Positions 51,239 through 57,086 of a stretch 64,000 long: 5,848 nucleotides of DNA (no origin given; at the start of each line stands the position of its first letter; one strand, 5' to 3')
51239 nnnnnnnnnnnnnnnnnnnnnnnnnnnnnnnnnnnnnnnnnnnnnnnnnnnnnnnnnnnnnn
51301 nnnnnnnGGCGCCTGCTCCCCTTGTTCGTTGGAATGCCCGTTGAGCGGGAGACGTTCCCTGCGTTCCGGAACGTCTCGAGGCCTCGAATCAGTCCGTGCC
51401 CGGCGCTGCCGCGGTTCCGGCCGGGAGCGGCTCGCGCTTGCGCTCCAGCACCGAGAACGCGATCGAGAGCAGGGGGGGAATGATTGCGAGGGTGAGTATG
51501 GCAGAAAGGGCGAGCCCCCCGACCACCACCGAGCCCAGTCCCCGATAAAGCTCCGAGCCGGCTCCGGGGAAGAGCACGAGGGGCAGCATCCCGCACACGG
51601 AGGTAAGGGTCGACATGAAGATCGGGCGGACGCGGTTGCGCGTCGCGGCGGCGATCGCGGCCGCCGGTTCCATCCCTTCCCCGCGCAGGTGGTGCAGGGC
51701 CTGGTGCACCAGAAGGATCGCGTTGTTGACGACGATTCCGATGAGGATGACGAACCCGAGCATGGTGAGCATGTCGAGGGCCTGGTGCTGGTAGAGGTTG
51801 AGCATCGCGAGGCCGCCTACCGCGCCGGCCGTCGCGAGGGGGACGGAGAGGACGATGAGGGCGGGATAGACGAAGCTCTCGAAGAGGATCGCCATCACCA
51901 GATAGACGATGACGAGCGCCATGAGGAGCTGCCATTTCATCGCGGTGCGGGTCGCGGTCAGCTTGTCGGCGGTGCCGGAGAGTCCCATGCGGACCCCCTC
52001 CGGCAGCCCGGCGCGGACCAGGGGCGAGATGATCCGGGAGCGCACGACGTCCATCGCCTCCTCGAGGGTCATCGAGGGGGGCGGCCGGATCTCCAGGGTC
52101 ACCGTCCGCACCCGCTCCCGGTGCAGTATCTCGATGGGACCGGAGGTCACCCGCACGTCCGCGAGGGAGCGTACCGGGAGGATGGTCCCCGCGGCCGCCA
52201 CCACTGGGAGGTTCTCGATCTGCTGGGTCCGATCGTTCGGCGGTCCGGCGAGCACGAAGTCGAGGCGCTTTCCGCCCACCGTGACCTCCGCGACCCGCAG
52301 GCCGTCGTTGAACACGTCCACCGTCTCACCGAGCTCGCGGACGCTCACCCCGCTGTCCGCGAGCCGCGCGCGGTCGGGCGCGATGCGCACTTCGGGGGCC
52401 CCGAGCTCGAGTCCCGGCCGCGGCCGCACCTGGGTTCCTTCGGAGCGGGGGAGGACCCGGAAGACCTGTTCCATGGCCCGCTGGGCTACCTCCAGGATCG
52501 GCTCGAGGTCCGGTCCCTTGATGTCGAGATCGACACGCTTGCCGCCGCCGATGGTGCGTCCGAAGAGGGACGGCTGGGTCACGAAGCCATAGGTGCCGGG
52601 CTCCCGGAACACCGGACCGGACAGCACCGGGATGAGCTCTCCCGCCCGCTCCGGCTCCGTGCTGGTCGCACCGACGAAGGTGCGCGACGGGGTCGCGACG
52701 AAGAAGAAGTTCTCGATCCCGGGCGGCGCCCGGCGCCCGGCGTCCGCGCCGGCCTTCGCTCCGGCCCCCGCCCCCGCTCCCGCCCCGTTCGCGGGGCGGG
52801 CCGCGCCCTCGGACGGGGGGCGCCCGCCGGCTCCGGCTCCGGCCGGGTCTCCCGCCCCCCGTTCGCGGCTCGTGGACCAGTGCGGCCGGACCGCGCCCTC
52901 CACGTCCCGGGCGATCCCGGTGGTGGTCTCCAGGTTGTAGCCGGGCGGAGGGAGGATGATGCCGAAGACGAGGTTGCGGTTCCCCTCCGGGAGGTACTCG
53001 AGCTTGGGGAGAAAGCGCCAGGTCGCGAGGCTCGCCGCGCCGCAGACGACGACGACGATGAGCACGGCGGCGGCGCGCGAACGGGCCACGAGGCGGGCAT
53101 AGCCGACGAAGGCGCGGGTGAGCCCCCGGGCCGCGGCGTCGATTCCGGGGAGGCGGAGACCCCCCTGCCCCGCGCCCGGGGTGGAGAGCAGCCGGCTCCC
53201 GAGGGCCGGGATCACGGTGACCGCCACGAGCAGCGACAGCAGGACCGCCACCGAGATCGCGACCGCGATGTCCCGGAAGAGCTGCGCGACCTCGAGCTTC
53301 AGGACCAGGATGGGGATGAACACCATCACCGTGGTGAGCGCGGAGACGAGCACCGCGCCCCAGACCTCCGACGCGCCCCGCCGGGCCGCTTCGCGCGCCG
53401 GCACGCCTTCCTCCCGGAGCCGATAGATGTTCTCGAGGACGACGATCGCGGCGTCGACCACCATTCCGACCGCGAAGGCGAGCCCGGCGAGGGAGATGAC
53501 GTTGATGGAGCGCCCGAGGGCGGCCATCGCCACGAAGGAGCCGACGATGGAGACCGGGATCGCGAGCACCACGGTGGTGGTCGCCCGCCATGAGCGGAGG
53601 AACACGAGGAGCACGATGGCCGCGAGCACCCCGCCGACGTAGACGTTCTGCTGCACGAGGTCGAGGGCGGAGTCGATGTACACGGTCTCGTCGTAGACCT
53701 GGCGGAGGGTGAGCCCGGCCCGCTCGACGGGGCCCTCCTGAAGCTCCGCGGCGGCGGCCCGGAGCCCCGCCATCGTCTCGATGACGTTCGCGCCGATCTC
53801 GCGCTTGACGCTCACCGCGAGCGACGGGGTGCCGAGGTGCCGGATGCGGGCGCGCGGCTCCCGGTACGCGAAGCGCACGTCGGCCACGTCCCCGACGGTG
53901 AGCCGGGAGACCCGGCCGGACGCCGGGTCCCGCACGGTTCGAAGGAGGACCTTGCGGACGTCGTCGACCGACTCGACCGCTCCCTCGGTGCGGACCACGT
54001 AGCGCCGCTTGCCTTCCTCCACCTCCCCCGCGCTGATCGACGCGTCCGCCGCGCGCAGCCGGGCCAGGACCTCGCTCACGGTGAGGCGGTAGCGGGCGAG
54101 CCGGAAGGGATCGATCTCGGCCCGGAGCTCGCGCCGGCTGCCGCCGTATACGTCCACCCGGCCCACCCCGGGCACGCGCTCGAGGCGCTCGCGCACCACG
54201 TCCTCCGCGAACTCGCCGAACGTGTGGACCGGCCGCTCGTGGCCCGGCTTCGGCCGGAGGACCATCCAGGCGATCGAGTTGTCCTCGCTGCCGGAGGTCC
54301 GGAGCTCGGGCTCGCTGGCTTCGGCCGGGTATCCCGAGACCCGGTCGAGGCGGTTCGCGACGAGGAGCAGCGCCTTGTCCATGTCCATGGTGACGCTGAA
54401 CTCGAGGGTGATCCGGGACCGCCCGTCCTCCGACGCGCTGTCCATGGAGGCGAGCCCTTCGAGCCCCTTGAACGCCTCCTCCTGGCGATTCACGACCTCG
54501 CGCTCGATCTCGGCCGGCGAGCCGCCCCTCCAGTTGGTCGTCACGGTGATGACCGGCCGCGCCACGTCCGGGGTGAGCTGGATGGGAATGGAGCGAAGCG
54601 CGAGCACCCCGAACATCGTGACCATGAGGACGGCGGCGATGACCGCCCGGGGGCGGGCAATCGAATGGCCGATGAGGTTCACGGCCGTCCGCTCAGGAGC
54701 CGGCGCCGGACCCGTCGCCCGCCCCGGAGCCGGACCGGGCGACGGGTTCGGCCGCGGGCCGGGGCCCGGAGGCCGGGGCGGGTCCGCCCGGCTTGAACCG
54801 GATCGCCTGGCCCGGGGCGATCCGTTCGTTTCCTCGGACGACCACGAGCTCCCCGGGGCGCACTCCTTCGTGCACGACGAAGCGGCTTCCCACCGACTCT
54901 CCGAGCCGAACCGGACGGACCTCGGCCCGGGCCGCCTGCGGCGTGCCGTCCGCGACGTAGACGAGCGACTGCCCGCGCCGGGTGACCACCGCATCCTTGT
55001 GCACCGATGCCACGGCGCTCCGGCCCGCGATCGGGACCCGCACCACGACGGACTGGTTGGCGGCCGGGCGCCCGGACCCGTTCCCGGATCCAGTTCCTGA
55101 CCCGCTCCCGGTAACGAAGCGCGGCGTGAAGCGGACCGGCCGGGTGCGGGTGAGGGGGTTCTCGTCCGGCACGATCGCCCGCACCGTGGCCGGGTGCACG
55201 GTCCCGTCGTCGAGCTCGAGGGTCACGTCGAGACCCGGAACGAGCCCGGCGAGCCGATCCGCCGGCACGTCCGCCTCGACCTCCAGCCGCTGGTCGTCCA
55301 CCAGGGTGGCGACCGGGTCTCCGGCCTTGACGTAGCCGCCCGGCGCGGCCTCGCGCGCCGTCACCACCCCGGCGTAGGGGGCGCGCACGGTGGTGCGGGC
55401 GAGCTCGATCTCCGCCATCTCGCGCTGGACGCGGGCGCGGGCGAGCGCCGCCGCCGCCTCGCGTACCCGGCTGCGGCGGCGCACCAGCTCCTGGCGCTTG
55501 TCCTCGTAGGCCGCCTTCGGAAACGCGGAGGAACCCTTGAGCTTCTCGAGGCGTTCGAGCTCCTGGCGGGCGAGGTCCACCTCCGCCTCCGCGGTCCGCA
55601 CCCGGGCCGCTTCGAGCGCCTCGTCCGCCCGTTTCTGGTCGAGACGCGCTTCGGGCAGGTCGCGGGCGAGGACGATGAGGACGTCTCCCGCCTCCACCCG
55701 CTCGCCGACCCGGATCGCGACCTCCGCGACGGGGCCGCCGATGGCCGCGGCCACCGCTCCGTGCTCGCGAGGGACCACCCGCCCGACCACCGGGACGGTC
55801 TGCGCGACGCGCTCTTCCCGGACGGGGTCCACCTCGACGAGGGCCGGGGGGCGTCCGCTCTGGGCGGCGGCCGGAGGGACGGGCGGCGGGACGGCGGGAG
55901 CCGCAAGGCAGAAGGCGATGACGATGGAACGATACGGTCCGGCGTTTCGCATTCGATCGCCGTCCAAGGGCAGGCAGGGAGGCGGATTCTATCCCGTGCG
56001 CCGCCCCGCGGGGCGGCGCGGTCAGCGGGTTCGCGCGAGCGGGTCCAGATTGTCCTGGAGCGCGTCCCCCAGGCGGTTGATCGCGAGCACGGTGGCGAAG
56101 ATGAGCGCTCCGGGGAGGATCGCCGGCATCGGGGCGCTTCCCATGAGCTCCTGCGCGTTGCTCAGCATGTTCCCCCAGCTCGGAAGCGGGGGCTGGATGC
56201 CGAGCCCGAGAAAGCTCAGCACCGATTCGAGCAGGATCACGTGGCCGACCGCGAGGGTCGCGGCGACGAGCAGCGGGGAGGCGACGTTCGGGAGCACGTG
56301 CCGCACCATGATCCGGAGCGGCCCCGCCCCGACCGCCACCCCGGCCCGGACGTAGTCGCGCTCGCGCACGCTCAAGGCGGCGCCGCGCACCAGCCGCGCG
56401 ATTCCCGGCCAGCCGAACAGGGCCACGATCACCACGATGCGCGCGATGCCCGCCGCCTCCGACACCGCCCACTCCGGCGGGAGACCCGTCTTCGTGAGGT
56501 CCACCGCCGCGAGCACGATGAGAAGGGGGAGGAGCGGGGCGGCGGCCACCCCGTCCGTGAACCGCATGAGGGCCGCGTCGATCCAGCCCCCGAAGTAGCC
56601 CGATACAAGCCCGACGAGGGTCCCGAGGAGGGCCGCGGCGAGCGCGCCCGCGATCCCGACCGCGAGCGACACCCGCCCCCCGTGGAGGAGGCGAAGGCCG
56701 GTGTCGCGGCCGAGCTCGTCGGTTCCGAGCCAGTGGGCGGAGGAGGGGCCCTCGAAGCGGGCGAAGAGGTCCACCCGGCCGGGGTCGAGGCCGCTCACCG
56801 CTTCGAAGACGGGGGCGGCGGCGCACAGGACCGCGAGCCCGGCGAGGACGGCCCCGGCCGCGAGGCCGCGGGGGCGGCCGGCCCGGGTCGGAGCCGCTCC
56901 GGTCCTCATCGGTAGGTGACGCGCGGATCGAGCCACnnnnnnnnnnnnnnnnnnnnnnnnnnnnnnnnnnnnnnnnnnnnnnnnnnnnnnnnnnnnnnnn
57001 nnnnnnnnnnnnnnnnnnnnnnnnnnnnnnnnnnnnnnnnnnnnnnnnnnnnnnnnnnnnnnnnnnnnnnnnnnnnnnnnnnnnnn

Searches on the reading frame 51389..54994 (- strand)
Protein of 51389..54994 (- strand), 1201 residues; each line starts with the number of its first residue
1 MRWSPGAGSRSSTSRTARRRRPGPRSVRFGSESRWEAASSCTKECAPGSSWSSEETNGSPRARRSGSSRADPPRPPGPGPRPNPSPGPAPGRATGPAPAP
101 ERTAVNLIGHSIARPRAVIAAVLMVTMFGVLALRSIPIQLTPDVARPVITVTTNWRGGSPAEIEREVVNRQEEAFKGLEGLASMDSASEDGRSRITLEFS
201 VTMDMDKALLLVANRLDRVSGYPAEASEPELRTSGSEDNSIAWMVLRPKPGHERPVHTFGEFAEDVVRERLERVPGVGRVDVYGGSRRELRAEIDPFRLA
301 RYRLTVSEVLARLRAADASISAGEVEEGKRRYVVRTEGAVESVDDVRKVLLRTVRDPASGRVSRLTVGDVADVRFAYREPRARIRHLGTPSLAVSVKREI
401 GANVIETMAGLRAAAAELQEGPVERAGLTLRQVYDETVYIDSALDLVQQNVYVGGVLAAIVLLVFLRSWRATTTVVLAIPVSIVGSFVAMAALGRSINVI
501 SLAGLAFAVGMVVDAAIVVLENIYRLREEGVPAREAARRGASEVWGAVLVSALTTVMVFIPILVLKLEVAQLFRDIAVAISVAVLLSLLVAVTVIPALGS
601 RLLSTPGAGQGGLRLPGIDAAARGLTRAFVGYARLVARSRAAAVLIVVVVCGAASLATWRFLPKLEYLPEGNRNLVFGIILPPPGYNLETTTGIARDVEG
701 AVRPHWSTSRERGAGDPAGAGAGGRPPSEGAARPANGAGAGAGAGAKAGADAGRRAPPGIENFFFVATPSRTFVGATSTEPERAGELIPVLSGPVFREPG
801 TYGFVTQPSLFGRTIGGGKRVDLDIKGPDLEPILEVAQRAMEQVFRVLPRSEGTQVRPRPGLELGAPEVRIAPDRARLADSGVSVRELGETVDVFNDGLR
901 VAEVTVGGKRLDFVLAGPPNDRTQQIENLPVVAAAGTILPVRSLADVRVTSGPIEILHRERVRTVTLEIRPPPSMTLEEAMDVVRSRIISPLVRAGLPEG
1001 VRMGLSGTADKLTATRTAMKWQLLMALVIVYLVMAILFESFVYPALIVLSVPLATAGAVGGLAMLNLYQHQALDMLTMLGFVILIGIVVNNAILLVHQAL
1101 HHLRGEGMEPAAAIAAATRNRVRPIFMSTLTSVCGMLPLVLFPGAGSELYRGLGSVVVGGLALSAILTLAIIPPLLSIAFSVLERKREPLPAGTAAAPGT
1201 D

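Call 9: search_protein_families(library=pfam, proteins=[window:51389-54994:-], max_evalue=0.001)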
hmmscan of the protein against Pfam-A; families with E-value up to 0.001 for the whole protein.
window:51389-54994:- (1201 aa): 2 families
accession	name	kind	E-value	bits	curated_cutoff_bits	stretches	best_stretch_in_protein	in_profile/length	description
PF00873.25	ACR_tran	-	3.2e-197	657.9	28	2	109-703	3-588/1021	AcrB/AcrD/AcrF family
PF03176.21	MMPL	-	1.3e-18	67.5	20.5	2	997-1179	119-302/333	MMPL family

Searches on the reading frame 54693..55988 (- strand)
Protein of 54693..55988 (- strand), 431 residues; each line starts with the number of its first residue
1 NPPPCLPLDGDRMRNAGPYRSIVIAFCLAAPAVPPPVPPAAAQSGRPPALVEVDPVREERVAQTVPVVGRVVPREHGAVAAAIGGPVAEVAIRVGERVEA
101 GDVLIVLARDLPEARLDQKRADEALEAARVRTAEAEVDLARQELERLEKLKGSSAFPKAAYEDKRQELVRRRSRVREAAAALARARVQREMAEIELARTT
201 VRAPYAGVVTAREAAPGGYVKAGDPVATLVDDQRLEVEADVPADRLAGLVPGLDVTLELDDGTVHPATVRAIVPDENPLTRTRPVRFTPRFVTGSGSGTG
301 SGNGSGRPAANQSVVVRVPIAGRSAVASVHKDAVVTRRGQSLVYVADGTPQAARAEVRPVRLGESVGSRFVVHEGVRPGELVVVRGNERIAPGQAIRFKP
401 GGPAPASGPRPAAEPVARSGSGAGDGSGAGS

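Call 10: search_protein_families(library=ncbifam, proteins=[window:54693-55988:-], max_evalue=0.001)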
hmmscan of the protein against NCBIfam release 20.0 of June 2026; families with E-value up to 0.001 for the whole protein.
window:54693-55988:- (431 aa): 20 families
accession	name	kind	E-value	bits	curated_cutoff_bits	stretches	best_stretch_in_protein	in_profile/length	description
TIGR01730.1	RND_mfp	subfamily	7.7e-47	159.8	94.9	1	51-397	1-320/322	efflux RND transporter periplasmic adaptor subunit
TIGR00999.1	8a0102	subfamily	1.1e-31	110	319.3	1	95-390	1-270/271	CzcB/NccB family metal efflux transporter periplasmic adaptor subunit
TIGR00998.1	8a0101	subfamily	4.3e-15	55.5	390.8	1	133-260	158-266/334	EmrA/EmrK family multidrug efflux transporter periplasmic adaptor subunit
NF007850.1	PRK10559.1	equivalog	2.1e-13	50.1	400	1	78-256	42-205/303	p-hydroxybenzoic acid efflux pump subunit AaeA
NF000272.2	OqxA_adapt_sub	exception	2.2e-12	46.7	835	2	51-230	42-210/391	multidrug efflux RND transporter periplasmic adaptor subunit OqxA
NF008606.0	PRK11578.1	equivalog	6.7e-12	45.2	342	1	56-255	41-243/371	macrolide transporter subunit MacA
NF045904.1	RND-peri-MexE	equivalog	9.6e-12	44.5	714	1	42-230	29-204/390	multidrug efflux RND transporter periplasmic adaptor subunit MexE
TIGR01843.1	type_I_hlyD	subfamily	3.4e-11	42.8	208.65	1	131-260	203-334/422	HlyD family type I secretion periplasmic adaptor subunit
NF007785.0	PRK10476.1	equivalog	5.2e-11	42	376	1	175-247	185-257/347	multidrug transporter subunit MdtN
NF002939.0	PRK03598.1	equivalog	1.5e-09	37.5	393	1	159-261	164-267/332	secretion protein HlyD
NF007362.0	PRK09859.1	equivalog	4.3e-08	32.7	738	1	61-236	46-206/385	multidrug transporter subunit MdtE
NF038010.1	ABC_adapt_DarC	equivalog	5.1e-08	32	450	0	312-399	330-417/417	darobactin export ABC transporter periplasmic adaptor subunit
NF008589.1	PRK11556.1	equivalog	5.6e-08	32.1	391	1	45-233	53-227/392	MdtA/MuxA family multidrug efflux RND transporter periplasmic adaptor subunit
NF033138.2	RND-peri-MexC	equivalog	6.8e-08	32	625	1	21-397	12-370/375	MexC family multidrug efflux RND transporter periplasmic adaptor subunit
NF011604.1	PRK15030.1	equivalog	3.2e-07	29.7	765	1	47-230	36-205/397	multidrug efflux RND transporter periplasmic adaptor subunit AcrA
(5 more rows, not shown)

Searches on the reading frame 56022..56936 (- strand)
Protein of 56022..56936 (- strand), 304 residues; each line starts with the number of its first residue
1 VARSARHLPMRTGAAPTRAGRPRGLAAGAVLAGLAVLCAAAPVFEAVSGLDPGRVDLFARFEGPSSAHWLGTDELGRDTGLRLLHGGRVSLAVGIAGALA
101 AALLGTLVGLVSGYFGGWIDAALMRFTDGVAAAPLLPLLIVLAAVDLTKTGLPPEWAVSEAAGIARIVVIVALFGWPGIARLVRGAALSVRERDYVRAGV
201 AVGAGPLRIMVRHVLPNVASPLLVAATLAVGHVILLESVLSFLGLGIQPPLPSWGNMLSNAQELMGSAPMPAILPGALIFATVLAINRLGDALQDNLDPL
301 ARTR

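Call 76: search_protein_families(library=pfam, proteins=[window:56022-56936:-], max_evalue=0.001)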
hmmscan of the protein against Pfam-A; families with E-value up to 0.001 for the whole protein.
window:56022-56936:- (304 aa): 1 family
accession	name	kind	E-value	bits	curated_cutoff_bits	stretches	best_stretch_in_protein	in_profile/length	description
PF00528.27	BPD_transp_1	-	2.7e-30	105.9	26.4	1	105-301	1-182/184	Binding-protein-dependent transport system inner membrane component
